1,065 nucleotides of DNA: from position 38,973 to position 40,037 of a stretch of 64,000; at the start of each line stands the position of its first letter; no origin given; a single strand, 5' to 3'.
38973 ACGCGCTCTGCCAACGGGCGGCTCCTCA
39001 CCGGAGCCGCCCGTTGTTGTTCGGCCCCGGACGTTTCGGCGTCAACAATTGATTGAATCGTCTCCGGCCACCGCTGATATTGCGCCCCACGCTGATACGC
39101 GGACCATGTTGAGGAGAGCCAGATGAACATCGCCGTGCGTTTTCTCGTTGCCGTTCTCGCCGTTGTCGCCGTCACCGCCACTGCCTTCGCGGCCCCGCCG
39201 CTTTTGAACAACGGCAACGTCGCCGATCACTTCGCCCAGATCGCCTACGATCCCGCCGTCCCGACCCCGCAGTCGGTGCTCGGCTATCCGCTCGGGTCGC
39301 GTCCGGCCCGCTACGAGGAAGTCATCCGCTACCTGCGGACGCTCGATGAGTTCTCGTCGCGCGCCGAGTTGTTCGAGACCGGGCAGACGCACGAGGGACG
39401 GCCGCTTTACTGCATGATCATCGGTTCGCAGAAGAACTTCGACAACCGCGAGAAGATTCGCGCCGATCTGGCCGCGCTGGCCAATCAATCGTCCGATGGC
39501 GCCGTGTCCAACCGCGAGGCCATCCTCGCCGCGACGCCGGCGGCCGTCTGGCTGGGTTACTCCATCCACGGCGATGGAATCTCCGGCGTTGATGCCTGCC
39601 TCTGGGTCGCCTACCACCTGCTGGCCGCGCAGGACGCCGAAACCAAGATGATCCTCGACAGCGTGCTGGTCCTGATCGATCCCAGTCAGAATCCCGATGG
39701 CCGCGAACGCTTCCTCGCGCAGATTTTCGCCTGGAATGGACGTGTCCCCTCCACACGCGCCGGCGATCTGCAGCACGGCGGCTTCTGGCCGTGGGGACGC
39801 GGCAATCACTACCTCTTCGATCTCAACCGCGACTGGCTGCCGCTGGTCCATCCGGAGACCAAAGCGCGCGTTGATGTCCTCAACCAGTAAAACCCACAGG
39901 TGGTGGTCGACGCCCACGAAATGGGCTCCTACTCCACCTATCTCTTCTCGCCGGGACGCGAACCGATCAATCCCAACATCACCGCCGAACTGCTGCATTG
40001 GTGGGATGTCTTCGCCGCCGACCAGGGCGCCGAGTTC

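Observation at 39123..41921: M14 carboxypeptidase-like gene with an in-frame TAA inside the conserved catalytic domain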

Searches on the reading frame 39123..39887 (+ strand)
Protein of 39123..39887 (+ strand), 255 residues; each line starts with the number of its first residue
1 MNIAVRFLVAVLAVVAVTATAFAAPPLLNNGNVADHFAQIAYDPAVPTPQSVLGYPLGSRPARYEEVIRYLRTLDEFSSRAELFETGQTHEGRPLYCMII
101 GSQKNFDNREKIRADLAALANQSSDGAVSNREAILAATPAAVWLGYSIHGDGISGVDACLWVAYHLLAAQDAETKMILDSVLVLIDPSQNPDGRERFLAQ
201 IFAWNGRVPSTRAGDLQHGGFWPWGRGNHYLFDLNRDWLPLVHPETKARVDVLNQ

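Call 4: search_protein_families(library=pfam, proteins=[window:39123-39887:+], max_evalue=0.01)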
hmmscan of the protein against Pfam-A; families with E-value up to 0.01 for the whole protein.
window:39123-39887:+ (255 aa): 1 family
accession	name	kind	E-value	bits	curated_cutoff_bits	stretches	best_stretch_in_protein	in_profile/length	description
PF00246.29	Peptidase_M14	-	2.5e-17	63.9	21.6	1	69-238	3-133/286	Zinc carboxypeptidase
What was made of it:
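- On Peptidase M14 (PF00246): Call 4: the N-terminal fragment scores 63.9 bits against a cut-off of 21.6.
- Checked: Pfam Peptidase_M14 matches the N-terminal fragment at 63.9 bits against a cut-off of 21.6 (call 4).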

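Call 10: list_cluster_members(proteins=[P0006, window:39123-39887:+, P0001])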
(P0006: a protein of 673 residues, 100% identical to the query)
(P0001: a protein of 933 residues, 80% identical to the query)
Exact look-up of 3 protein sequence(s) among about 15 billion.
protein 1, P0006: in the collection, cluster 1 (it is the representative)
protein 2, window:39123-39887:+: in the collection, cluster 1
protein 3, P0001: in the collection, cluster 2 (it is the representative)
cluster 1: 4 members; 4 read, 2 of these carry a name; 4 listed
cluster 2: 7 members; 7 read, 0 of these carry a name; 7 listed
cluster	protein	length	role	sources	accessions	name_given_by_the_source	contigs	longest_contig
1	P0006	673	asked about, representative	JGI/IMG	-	hypothetical protein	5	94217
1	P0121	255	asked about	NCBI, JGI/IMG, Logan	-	hypothetical protein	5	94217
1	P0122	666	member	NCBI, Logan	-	-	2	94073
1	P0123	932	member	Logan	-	-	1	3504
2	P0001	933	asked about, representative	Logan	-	-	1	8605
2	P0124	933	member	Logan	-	-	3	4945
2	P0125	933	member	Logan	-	-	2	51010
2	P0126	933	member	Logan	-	-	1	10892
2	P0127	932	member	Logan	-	-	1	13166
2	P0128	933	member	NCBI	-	-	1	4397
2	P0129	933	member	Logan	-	-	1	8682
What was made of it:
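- An NCBI MAG copy also exists, implied by the 666-aa and 255-aa gene calls (call 10).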

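Call 12: find_encoding_contigs(protein=P0123, flank=6000, max_places=10)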
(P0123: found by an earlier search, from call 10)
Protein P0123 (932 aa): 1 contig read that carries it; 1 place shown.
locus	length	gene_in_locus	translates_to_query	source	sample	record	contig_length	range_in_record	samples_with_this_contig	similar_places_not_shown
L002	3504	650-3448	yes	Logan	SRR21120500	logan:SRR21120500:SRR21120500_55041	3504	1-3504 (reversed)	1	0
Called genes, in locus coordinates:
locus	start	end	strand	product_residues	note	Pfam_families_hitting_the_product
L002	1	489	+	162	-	?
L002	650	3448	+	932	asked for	PF00246:Peptidase_M14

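Call 13: find_encoding_contigs(protein=P0121, flank=3000, max_places=10)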
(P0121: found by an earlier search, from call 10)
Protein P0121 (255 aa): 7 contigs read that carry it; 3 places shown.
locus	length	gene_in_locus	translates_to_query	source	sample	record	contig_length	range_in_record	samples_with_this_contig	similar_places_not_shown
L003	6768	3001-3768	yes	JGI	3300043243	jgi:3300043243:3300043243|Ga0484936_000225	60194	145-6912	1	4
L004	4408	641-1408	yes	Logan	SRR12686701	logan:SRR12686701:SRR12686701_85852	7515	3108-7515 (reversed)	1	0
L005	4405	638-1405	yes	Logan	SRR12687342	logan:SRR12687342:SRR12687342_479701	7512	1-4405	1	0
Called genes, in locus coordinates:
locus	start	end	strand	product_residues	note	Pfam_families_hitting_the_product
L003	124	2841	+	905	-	PF00675:Peptidase_M16, PF05193:Peptidase_M16_C, PF00675:Peptidase_M16, PF05193:Peptidase_M16_C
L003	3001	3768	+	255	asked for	PF00246:Peptidase_M14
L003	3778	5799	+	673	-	-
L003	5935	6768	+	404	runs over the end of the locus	PF00583:Acetyltransf_1 (faint), PF13527:Acetyltransf_9, PF17668:Acetyltransf_17, PF13530:SCP2_2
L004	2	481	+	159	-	?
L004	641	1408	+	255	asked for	PF00246:Peptidase_M14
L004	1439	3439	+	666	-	-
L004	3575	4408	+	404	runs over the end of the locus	PF00583:Acetyltransf_1 (faint), PF13527:Acetyltransf_9, PF17668:Acetyltransf_17, PF13530:SCP2_2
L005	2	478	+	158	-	?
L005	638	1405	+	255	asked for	PF00246:Peptidase_M14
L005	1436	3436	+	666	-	-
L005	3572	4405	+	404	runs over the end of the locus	PF00583:Acetyltransf_1 (faint), PF13527:Acetyltransf_9, PF17668:Acetyltransf_17, PF13530:SCP2_2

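Call 17: find_related_loci(query=P0123, collection=genome_contigs, flank=6000)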
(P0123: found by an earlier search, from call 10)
Query P0123 (932 aa) in genome_contigs; peptide patterns used: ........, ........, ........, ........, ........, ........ (x = any residue, [..] = any of these).
45 stretches matched a pattern; 24 encode a relative of the query (tblastn E <= 1e-3); 24 distinct loci.
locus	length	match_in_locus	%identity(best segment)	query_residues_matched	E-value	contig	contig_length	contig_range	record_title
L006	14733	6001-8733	79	23-932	0e+0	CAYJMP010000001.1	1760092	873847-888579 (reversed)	MAG TPA_asm: uncultured Ignavibacteria bacterium isolate ERP124720_co1_51 genome assembly, contig: NODE_1_length_1760092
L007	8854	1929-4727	61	8-932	0e+0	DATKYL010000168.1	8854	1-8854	MAG TPA_asm: Acidobacteriota bacterium isolate SMAG_U14218 k141_101019, whole genome shotgun sequence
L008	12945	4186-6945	59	26-926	0e+0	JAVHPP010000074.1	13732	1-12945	MAG: Candidatus Zixiibacteriota bacterium isolate auto_59_18 WB_2019_0_2um_2638_length_13732_cov_9, whole genome shotgun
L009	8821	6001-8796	77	1-932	0e+0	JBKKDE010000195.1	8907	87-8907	MAG: Candidatus Zixiibacteriota bacterium isolate swi_bin.70 k127_7994810, whole genome shotgun sequence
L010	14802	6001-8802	55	2-932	0e+0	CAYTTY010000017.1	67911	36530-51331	MAG TPA_asm: uncultured Ignavibacteria bacterium isolate SRP141376_co2_295 genome assembly, contig: NODE_1055_length_679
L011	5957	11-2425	59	143-932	0e+0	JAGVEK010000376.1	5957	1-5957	MAG: Candidatus Zixiibacteriota bacterium isolate DeMMO2_37 c_000000006500, whole genome shotgun sequence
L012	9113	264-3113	54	1-932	0e+0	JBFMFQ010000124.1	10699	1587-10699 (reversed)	MAG: Candidatus Zixiibacteriota bacterium isolate MAG275 MAG275_124, whole genome shotgun sequence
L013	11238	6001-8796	45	9-932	0e+0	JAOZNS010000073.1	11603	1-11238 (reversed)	MAG: Candidatus Zixiibacteriota bacterium isolate GMC4.concoct.267_sub GMC4_7722_length_11603_cov_7.437738, whole genome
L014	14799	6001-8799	44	7-932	0e+0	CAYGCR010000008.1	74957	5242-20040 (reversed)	MAG TPA_asm: uncultured Ignavibacteria bacterium isolate ERP108616_co2_224 genome assembly, contig: NODE_282_length_7495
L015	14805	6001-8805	46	1-932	0e+0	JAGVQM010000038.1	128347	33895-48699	MAG: Candidatus Zixiibacteriota bacterium isolate DeMMO3_3 c_000000087307, whole genome shotgun sequence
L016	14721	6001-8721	46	37-932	0e+0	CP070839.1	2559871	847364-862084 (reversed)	MAG: Candidatus Zixiibacteriota bacterium isolate bin1014 chromosome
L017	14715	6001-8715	45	32-932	0e+0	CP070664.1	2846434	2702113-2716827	MAG: candidate division WOR-3 bacterium isolate bin77 chromosome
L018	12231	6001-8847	45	28-932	0e+0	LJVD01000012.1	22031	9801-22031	MAG: candidate division Zixibacteria bacterium SM1_73 WOR1_30_36_1732, whole genome shotgun sequence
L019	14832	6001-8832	43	1-932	0e+0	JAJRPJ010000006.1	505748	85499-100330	MAG: Candidatus Zixiibacteriota bacterium isolate Dive100_bin1.50 k141_194072, whole genome shotgun sequence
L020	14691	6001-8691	45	42-932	0e+0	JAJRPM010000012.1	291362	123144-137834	MAG: Candidatus Zixiibacteriota bacterium isolate Dive100_bin1.56 k141_648433, whole genome shotgun sequence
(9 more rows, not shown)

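Call 24: search_solved_structures(query=P0123, max_evalue=0.01, show_alignments=2)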
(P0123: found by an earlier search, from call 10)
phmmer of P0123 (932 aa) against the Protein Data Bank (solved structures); distinct sequences matched with E-value up to 0.01: 0.

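Call 25: search_protein_families(library=ncbifam, proteins=[P0123, window:39123-39887:+], max_evalue=0.01)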
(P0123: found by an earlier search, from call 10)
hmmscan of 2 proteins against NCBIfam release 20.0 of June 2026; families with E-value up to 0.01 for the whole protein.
P0123 (932 aa): 0 families

window:39123-39887:+ (255 aa): 0 families
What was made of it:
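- Closest known: MEROPS family M14 / Pfam PF00246 zinc carboxypeptidases. Different: There is no phmmer hit to the PDB and no NCBIfam model (calls 24, 25).
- Tried and rejected: phmmer of the intact protein against the PDB gave 0 hits, and NCBIfam gave 0 hits (calls 24, 25).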

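Call 27: search_protein_families(library=pfam, proteins=[P0123], max_evalue=1)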
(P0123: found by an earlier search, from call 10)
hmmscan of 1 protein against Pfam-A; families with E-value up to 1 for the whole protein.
P0123 (932 aa): 2 families
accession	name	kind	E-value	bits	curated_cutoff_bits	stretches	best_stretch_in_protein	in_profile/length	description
PF00246.29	Peptidase_M14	-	5.9e-20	72.5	21.6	1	69-279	3-196/286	Zinc carboxypeptidase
PF17385.8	LBP_M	-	0.085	12.8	25.2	1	711-733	85-107/221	Lacto-N-biose phosphorylase central domain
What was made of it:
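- On Peptidase M14 (PF00246): Call 27: the sister allele scores 72.5 bits over residues 69-279.
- Closest known: MEROPS family M14 / Pfam PF00246 zinc carboxypeptidases. Same: Significant Pfam match (calls 4, 27).
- The Pfam match in the sister protein spans residues 69-279 (call 27).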

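Call 28: search_solved_structures(query=A1, max_evalue=0.01, show_alignments=2)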
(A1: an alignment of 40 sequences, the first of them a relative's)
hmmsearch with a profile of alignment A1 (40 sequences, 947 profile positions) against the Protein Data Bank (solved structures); distinct sequences matched with E-value up to 0.01: 8.
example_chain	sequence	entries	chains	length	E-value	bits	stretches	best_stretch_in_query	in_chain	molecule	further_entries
7eqx_C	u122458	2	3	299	0.00048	21.3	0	149-204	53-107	Carboxypeptidase B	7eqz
1dtd_A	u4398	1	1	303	0.0043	18.1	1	148-216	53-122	CARBOXYPEPTIDASE A2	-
2boa_A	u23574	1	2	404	0.0047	18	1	72-203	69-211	CARBOXYPEPTIDASE A4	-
1uwy_A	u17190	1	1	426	0.0078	17.3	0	157-205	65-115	CARBOXYPEPTIDASE M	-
2pcu_A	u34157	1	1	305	0.0086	17.1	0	150-203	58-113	Carboxypeptidase A4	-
2bo9_A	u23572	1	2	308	0.0087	17.1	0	150-203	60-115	CARBOXYPEPTIDASE A4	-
4a94_A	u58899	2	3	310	0.0088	17.1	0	150-203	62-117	CARBOXYPEPTIDASE A4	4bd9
1aye_A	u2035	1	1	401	0.009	17.1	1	148-203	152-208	PROCARBOXYPEPTIDASE A2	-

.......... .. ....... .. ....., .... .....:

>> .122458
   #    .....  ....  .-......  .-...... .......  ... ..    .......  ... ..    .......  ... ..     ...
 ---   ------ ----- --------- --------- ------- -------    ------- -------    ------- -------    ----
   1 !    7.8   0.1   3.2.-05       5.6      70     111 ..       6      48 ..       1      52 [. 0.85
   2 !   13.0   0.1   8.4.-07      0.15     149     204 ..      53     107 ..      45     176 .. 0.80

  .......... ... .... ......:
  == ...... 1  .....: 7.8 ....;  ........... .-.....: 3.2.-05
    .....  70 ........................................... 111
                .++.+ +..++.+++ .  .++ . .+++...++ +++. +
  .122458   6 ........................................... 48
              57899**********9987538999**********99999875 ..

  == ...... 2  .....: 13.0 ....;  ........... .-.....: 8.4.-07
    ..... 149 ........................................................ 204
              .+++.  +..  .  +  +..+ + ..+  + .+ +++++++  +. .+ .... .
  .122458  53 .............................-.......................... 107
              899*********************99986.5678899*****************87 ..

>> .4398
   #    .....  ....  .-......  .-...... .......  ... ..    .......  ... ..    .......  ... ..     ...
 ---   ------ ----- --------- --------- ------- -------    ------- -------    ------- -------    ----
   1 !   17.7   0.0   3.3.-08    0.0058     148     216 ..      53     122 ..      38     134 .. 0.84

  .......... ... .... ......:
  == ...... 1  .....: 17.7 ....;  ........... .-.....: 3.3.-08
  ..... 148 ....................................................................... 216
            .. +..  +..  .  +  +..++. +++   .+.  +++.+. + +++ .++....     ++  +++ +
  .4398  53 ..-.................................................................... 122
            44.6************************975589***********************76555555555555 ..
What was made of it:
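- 39576..39578 (+): Codon 152, GGA (Gly), where the family has invariant Glu. This is the second zinc ligand of the HxxE motif and aligns with Glu72 of carboxypeptidase A. The change is derived: the sister allele has GAA. Call 28: HGdE aligns with HAREW of CPA2 and CPB.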

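Call 29: find_related_loci(query=P0123, collection=metagenome_contigs, flank=3000)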
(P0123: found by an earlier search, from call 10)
Query P0123 (932 aa) in metagenome_contigs; peptide patterns used: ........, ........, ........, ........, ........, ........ (x = any residue, [..] = any of these).
55 stretches matched a pattern; 17 encode a relative of the query (tblastn E <= 1e-3); 17 distinct loci.
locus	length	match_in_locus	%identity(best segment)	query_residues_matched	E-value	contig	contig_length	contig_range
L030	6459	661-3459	61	8-932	0e+0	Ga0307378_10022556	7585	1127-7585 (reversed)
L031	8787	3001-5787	61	9-932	0e+0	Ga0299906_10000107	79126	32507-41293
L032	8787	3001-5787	61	9-932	0e+0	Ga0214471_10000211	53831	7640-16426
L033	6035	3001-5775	46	28-932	0e+0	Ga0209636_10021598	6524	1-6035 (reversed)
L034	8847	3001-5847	45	28-932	0e+0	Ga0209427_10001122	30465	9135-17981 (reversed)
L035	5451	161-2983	45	8-932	0e+0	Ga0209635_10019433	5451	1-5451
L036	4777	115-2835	45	37-932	0e+0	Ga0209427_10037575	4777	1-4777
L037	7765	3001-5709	45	37-932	0e+0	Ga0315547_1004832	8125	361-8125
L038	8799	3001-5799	44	7-932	0e+0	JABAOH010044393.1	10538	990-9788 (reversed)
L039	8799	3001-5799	44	7-932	0e+0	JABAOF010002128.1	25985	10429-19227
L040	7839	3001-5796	44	3-932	0e+0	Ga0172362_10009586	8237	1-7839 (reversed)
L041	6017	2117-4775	46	37-932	0e+0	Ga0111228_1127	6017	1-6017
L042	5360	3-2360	47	154-932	0e+0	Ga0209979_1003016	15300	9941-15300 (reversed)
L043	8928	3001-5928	36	37-932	3e-176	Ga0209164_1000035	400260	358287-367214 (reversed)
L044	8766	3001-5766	40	43-932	0e+0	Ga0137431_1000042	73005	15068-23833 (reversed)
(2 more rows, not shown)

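Call 41: predict_structure(alignment_id=A1)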
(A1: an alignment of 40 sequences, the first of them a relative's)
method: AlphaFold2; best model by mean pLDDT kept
length: 932 residues; sequences in the alignment: 40
mean_pLDDT: 84.4   pTM: 0.85
mean pLDDT of the five models: 84.4, 81.7, 81.3, 81.1, 79.3
residues with pLDDT >= 90: 483; 70-90: 312; 50-70: 76; < 50: 61
segments of 3 or more residues with pLDDT < 50: 17-22, 205-219, 225-228, 271-276, 343-353, 777-783, 785-791, 930-932
pLDDT, mean of each block of 10 residues (from residue 1): 72 54 62 89 95 90 93 97 93 92 97 97 93 97 88 86 97 97 94 77 47 41 52 68 88 95 70 50 79 89 86 59 78 86 45 54 87 96 98 95 87 89 93 95 83 91 95 89 75 84 77 89 91 85 94 94 95 95 94 96 95 95 95 91 92 80 85 85 82 93 86 92 95 92 91 88 80 52 45 69 87 88 93 90 91 94 85 86 96 96 87 96 78 35
secondary structure, 60 per line:
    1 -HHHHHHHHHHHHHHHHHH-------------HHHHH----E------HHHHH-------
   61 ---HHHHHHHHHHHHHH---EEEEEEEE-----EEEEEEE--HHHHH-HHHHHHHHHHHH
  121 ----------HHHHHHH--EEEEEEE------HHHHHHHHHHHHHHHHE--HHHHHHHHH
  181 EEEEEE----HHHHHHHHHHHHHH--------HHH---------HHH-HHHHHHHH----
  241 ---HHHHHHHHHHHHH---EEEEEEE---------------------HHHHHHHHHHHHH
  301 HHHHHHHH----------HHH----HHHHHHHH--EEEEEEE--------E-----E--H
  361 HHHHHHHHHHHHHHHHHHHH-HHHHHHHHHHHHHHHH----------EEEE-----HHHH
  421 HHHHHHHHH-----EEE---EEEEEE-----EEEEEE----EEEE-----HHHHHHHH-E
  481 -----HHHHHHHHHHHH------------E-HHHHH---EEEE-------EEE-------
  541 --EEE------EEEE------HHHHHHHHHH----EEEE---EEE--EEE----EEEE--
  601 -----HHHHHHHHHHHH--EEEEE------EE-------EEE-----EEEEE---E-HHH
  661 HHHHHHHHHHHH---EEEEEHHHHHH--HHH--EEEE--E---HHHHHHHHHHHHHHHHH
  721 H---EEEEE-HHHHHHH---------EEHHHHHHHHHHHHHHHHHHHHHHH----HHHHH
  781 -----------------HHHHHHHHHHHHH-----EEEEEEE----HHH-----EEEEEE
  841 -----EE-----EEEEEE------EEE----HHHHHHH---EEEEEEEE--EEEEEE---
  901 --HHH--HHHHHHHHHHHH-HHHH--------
elements in order (helices of 4 or more, strands of 3 or more residues): H2-19 H33-37 H49-53 H64-77 E81-88 E94-100 H103-107 H109-120 H131-137 E140-146 H153-168 H172-180 E181-186 H191-204 H229-236 H244-256 E260-266 H288-308 H326-333 E336-342 H360-380 H382-397 E408-411 H417-429 E435-437 E441-446 E452-457 E462-465 H471-478 H486-497 H512-516 E520-523 E531-533 E543-545 E552-555 H562-571 E576-579 E583-585 E588-590 E595-598 H606-617 E620-624 E640-642 E648-652 H658-672 E676-680 H681-686 E694-697 H704-721 E725-729 H731-737 H749-771 H776-780 H798-810 E816-822 E835-840 E853-858 E865-867 H872-878 E882-889 E892-897 H908-919 H921-924
